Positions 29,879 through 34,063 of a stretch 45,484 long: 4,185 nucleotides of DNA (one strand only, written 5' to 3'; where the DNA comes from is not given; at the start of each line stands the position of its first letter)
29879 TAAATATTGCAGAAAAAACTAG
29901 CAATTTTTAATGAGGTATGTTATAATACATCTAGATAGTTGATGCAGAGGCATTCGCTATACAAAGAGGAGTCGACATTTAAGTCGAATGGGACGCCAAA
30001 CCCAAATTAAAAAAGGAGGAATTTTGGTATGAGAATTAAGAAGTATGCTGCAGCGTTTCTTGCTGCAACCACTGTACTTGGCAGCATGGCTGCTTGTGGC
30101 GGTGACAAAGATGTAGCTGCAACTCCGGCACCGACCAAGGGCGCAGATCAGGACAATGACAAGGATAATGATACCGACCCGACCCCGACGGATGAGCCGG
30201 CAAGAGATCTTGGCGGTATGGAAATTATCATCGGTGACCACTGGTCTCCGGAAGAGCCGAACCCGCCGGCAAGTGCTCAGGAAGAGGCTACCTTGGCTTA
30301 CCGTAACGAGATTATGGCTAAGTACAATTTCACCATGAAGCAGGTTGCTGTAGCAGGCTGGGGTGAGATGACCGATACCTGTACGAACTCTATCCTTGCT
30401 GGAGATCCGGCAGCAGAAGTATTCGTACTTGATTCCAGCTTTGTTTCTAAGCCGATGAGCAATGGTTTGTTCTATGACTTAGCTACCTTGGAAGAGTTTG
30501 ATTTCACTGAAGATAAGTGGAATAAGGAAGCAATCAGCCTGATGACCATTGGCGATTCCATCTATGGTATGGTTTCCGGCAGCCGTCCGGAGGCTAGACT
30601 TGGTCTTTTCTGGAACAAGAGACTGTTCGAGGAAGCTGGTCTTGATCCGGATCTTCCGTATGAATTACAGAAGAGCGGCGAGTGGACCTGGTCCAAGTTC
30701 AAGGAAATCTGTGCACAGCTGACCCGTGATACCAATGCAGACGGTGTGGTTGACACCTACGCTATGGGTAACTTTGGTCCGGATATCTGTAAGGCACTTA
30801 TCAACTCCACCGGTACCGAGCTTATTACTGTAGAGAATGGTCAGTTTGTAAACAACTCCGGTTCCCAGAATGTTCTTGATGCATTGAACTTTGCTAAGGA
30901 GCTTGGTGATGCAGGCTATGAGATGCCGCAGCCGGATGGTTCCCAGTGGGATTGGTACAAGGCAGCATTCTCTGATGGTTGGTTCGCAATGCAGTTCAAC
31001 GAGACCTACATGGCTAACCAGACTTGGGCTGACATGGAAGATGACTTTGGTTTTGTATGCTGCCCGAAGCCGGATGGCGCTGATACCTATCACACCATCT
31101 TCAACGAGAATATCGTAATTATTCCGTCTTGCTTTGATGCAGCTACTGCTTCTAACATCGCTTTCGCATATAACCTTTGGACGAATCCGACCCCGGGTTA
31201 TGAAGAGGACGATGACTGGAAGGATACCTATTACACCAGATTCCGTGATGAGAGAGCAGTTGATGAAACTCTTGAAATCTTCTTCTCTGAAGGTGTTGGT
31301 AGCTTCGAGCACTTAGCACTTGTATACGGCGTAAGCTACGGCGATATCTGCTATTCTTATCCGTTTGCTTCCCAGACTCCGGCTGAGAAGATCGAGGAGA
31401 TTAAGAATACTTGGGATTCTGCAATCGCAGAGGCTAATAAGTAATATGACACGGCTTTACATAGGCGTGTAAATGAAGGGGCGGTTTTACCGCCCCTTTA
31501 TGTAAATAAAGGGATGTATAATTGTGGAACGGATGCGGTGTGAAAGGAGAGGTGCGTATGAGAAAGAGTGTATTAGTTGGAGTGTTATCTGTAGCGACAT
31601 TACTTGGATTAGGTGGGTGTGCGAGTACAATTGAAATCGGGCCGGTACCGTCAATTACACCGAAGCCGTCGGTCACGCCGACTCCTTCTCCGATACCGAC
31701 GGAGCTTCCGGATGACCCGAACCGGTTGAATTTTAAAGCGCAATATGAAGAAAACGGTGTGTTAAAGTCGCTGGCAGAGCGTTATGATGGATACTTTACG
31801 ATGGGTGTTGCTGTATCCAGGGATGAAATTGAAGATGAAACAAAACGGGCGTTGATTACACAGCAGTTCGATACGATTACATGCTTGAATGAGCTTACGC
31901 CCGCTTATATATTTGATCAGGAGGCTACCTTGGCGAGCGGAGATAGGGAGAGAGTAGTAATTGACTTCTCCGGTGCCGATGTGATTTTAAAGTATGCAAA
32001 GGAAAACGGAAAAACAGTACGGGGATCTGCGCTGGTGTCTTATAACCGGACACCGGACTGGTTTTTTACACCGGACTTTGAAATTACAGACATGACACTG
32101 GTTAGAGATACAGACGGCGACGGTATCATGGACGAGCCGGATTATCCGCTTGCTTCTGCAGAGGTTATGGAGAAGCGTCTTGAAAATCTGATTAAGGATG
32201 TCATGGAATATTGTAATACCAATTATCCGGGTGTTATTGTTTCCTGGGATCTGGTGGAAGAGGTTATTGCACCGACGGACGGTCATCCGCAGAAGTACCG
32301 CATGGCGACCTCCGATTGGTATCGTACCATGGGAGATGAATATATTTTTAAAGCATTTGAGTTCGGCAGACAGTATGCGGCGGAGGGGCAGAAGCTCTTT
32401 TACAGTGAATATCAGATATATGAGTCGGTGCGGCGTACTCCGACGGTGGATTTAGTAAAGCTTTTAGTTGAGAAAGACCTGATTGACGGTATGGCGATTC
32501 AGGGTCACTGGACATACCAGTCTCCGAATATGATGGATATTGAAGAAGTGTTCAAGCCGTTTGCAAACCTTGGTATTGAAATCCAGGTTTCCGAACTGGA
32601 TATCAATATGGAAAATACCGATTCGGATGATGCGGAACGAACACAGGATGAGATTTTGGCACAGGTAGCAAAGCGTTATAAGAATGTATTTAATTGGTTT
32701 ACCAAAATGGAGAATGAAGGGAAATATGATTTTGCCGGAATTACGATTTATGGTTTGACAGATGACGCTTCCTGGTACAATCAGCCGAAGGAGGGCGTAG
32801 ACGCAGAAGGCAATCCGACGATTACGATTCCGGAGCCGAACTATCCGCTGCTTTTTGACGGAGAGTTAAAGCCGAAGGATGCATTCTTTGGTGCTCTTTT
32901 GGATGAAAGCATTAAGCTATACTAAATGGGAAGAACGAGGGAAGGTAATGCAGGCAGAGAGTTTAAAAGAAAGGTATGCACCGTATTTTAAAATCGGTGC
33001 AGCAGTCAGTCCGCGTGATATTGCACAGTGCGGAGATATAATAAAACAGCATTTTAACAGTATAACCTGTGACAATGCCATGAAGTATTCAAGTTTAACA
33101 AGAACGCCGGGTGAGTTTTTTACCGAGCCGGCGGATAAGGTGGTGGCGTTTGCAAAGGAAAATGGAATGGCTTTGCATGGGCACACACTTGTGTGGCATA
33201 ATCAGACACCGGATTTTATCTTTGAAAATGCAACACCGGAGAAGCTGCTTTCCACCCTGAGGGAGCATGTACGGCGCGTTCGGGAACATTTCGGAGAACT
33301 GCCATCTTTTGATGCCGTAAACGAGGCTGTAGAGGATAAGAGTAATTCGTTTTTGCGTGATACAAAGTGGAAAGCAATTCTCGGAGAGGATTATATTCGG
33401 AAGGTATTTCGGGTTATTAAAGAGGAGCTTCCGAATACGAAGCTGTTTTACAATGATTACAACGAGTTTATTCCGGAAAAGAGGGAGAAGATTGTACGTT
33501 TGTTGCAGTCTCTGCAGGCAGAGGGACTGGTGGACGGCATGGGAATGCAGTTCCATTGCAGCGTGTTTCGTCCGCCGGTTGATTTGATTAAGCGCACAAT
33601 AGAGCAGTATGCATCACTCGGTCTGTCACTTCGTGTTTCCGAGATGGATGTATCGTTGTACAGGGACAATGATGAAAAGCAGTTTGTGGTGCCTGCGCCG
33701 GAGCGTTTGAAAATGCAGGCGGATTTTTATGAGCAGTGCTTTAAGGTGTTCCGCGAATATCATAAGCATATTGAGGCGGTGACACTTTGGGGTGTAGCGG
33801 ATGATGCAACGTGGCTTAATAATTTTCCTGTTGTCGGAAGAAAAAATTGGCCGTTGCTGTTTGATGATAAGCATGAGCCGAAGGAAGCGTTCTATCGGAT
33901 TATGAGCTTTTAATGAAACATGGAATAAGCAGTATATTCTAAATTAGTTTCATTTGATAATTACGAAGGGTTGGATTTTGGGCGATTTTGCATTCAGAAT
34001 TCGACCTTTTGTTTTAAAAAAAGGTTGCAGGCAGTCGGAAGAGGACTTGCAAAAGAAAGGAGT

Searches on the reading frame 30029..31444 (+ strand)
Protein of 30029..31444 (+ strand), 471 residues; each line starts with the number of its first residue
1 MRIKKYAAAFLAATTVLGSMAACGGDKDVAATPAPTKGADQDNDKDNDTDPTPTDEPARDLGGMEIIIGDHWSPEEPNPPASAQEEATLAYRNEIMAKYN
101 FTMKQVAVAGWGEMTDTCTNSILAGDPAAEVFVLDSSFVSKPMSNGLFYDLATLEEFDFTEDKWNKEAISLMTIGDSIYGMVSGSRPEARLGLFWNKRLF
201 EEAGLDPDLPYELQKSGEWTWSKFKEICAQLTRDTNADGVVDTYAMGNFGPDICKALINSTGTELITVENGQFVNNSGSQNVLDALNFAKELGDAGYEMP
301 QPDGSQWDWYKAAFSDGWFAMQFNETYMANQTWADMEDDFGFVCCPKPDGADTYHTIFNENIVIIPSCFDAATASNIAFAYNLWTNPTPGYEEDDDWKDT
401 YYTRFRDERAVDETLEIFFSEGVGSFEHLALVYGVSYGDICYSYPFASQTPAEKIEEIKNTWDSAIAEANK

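Call 5: search_protein_families(library=pfam, proteins=[window:30029-31444:+], max_evalue=0.01)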
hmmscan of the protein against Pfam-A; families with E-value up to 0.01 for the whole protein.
window:30029-31444:+ (471 aa): 1 family
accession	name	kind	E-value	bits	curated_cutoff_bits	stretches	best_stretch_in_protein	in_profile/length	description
PF01547.30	SBP_bac_1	-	1.6e-11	45.2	26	1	107-331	29-242/307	Bacterial extracellular solute-binding protein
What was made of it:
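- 30029..31444 (+): Lipoprotein solute-binding protein ('SBPsmall'). SBP_bac_1 E 1.6e-11 (call 5).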

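Call 6: search_protein_families(library=ncbifam, proteins=[window:30029-31444:+], max_evalue=0.01)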
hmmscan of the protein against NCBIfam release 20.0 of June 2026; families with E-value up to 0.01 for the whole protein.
window:30029-31444:+ (471 aa): 0 families

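Call 29: search_protein_families(library=pfam, proteins=[window:30029-31444:+], max_evalue=10)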
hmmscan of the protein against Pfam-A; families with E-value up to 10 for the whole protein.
window:30029-31444:+ (471 aa): 1 family
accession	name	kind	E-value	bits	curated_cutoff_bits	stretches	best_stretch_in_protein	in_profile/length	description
PF01547.30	SBP_bac_1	-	1.6e-11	45.2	26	1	107-331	29-242/307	Bacterial extracellular solute-binding protein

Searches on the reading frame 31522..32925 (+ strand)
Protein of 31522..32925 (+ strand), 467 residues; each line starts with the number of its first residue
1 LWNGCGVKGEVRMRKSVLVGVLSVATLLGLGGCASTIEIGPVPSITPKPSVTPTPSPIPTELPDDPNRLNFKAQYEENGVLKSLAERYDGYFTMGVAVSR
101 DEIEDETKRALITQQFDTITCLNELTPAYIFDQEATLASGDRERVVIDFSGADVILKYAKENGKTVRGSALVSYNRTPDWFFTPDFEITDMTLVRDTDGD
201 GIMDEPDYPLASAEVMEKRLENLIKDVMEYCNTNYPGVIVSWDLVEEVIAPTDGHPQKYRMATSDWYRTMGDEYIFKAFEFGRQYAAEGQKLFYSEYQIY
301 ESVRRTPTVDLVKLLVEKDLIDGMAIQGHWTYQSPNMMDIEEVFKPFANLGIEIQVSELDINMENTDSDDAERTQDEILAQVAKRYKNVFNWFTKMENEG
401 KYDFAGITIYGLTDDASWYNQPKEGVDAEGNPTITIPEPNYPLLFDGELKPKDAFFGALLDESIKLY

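Call 5: search_protein_families(library=pfam, proteins=[window:31522-32925:+], max_evalue=0.01)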
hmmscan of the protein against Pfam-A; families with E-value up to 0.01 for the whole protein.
window:31522-32925:+ (467 aa): 1 family
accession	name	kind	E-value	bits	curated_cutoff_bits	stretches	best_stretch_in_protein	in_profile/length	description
PF00331.26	Glyco_hydro_10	-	9.4e-62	209.4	22.1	1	83-457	1-307/311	Glycosyl hydrolase family 10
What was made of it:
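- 31522..32925 (+): GH10 xylanase with an N-terminal hydrophobic anchor or signal (extracellular). Glyco_hydro_10 E 9e-62 (call 5).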

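Call 6: search_protein_families(library=ncbifam, proteins=[window:31522-32925:+], max_evalue=0.01)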
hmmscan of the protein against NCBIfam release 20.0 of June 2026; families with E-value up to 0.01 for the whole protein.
window:31522-32925:+ (467 aa): 2 families
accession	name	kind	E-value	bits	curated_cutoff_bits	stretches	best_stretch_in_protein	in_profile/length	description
NF041944.1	Xylase_Ferestase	equivalog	6.2e-33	113.9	1200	1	84-419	2-312/694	bifunctional endo-1,4-beta-xylanase/feruloyl esterase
NF037973.1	metallo_SslE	exception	0.0066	13.8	3000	1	32-176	41-180/1519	lipoprotein metalloprotease SslE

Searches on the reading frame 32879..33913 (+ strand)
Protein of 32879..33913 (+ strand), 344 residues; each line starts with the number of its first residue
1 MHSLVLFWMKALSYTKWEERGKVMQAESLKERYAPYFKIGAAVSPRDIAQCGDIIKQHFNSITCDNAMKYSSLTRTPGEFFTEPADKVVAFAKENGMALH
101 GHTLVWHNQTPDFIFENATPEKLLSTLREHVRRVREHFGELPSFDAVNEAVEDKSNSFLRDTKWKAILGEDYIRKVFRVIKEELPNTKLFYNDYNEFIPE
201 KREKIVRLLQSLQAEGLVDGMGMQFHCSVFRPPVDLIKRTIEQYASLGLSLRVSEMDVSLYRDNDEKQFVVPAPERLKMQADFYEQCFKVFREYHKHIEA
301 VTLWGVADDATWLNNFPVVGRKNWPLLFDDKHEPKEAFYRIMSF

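Call 9: search_protein_families(library=pfam, proteins=[window:32879-33913:+], max_evalue=0.001)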
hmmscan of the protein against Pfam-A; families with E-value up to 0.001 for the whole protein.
window:32879-33913:+ (344 aa): 1 family
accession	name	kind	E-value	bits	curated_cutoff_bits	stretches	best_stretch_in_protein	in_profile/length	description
PF00331.26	Glyco_hydro_10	-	1.3e-86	291.1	22.1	1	28-343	1-310/311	Glycosyl hydrolase family 10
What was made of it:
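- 32879..33913 (+): GH10 xylanase without a signal peptide (intracellular). Glyco_hydro_10 E 1.3e-86 (call 9).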
